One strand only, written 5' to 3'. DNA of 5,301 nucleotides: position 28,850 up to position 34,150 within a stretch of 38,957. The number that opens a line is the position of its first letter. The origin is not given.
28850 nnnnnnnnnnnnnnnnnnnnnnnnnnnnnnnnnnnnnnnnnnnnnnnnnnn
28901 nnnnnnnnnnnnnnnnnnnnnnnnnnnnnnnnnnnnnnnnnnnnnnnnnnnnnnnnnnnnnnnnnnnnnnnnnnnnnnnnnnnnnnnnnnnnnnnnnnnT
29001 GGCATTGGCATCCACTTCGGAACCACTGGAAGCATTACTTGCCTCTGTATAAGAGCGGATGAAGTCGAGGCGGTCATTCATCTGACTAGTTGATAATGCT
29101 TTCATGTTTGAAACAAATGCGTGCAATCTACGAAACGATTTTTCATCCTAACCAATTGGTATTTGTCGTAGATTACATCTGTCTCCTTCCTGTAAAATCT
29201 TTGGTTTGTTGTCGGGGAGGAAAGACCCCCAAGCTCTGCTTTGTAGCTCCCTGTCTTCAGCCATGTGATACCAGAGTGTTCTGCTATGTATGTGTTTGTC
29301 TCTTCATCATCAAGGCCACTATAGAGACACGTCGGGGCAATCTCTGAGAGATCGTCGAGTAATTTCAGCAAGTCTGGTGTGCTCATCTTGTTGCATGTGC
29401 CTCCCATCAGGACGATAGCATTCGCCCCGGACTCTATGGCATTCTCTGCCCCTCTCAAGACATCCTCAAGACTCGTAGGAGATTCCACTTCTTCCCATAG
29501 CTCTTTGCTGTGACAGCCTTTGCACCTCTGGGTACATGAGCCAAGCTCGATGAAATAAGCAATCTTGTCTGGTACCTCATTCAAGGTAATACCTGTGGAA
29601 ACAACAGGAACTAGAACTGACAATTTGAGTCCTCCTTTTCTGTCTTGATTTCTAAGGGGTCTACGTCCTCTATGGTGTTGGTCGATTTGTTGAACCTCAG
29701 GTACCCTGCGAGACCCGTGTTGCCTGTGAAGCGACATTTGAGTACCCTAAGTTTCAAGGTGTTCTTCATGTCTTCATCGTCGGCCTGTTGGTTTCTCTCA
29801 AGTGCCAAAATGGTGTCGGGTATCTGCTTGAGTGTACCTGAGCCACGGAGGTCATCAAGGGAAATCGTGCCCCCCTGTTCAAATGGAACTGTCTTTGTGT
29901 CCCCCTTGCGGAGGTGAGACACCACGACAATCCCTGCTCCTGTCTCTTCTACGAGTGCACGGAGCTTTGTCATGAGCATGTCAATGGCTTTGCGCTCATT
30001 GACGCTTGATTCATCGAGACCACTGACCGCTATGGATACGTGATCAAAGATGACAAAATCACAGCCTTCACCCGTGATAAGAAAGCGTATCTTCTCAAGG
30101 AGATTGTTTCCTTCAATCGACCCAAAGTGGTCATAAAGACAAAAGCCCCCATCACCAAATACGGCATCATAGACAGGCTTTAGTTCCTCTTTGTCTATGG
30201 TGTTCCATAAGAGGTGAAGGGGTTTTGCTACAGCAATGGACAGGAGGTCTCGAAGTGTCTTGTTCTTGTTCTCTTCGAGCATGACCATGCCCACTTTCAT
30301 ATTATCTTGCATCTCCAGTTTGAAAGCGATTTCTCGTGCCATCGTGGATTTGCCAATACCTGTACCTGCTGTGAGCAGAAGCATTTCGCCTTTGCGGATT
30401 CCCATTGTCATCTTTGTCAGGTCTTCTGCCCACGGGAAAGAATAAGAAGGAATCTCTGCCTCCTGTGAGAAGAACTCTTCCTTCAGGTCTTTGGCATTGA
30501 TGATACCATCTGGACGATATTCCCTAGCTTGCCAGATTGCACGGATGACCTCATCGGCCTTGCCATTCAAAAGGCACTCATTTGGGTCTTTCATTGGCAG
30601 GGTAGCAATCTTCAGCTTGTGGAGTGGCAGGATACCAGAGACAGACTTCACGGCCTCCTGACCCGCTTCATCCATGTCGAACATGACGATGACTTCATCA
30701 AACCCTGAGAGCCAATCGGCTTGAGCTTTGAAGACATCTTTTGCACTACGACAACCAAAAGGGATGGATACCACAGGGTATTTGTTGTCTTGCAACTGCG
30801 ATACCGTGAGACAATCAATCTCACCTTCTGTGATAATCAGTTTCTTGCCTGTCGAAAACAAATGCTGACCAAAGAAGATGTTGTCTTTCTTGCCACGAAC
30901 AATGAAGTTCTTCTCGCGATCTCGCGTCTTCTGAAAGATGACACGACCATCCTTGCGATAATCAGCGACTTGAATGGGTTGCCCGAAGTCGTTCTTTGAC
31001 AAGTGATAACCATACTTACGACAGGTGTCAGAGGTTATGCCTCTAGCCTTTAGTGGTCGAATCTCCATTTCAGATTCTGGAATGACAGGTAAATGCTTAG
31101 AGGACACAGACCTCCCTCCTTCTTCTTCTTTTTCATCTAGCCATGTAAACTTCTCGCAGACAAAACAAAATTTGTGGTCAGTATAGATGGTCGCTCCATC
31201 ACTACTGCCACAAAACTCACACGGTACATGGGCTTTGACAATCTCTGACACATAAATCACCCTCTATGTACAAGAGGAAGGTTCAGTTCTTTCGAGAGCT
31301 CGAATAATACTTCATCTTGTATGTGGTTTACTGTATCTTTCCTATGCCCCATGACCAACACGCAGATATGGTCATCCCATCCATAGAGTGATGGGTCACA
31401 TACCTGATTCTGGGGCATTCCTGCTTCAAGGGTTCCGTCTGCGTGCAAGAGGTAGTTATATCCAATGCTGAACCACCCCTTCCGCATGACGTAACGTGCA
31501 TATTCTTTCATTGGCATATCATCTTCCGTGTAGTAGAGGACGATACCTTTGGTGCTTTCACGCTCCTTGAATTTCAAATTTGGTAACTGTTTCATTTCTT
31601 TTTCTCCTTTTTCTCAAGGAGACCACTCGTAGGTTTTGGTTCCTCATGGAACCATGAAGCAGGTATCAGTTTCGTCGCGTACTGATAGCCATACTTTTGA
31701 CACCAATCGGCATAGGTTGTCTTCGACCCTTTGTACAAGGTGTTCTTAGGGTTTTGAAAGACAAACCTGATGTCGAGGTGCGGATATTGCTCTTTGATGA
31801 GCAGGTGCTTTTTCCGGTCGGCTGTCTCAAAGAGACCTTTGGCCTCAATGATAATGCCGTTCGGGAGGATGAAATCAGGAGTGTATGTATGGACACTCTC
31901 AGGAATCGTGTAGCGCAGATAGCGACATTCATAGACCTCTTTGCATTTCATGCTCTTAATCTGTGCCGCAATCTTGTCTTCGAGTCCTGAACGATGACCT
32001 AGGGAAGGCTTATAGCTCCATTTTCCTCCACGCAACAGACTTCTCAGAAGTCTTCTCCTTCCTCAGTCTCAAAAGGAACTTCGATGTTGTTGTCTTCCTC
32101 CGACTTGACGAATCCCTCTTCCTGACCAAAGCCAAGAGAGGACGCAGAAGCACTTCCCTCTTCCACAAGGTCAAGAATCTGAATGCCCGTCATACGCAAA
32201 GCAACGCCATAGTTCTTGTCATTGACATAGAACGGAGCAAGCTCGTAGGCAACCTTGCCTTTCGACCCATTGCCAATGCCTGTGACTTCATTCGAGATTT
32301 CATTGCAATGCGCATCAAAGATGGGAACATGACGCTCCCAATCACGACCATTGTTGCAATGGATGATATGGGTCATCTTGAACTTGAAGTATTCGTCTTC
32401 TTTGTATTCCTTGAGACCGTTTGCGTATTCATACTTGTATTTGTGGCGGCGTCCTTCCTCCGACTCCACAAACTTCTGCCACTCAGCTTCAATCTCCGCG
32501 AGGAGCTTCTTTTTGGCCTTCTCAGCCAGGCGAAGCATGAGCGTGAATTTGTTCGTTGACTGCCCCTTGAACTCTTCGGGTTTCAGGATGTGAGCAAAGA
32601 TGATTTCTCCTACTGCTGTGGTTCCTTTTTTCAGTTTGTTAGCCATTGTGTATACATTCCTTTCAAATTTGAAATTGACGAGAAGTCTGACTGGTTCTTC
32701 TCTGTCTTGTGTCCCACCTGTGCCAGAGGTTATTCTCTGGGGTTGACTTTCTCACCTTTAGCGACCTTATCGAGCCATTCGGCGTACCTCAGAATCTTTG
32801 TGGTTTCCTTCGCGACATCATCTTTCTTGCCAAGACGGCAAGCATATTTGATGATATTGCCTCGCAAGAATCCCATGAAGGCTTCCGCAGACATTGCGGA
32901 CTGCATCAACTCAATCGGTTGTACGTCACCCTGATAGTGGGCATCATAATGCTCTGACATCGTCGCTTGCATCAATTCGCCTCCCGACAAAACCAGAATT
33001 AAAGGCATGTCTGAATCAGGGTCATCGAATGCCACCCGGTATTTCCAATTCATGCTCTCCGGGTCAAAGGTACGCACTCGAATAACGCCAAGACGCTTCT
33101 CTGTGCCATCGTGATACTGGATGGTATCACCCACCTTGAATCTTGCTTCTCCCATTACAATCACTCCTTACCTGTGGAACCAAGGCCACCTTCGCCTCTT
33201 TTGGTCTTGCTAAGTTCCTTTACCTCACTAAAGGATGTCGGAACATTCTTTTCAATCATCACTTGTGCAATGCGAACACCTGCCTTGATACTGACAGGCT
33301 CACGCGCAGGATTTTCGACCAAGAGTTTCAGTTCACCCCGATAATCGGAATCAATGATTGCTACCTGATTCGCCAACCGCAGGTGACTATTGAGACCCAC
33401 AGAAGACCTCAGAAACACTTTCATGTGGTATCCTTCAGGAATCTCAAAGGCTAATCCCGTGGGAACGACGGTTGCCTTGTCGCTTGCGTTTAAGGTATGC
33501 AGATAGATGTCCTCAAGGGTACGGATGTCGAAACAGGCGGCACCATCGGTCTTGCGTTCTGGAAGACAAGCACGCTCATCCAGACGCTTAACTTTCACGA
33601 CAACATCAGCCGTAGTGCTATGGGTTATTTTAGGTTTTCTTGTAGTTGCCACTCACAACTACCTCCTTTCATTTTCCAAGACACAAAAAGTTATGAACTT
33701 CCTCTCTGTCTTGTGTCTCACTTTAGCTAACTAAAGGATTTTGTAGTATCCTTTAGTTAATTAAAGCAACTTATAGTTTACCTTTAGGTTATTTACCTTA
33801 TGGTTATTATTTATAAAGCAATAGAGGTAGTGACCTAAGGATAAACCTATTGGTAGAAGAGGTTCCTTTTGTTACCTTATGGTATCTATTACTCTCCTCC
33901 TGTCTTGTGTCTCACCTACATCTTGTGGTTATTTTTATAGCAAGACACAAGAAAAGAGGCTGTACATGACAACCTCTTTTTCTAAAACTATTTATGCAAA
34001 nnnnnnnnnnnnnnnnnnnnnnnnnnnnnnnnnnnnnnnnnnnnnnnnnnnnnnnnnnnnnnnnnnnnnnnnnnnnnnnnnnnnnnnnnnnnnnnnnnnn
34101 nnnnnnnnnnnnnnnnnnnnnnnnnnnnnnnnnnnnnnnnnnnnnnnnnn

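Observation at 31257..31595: The gp3.5 position holds an amidase-dead T7-lysozyme homologue, while an intact Amidase_2 endolysin sits in a separate late lysis cassette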

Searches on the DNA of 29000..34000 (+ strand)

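Call 6: search_dna_similar(query=window:29000-34000:+, collection=phages, mode=near)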
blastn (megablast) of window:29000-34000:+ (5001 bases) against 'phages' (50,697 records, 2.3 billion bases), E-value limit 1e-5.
No match.

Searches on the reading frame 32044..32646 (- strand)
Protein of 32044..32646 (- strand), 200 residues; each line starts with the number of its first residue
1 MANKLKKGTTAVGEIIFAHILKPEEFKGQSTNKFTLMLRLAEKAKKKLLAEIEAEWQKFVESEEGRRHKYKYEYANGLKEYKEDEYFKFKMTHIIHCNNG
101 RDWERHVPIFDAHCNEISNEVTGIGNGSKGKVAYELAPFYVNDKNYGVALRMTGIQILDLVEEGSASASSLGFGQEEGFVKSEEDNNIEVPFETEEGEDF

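Call 4: search_protein_families(library=pfam, proteins=[window:32044-32646:-], max_evalue=0.01)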
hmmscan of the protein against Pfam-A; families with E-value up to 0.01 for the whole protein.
window:32044-32646:- (200 aa): 2 families
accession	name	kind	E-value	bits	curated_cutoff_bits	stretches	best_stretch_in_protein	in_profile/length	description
PF10991.15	Enc34_ssDNA-bd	-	4.2e-05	23.7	26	1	16-160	11-152/176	Enterobacter phage Enc34, ssDNA-binding protein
PF21265.3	SBB_T7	-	0.00052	20.1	27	1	39-160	45-169/169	Single-stranded DNA-binding protein, Bacteriophage T7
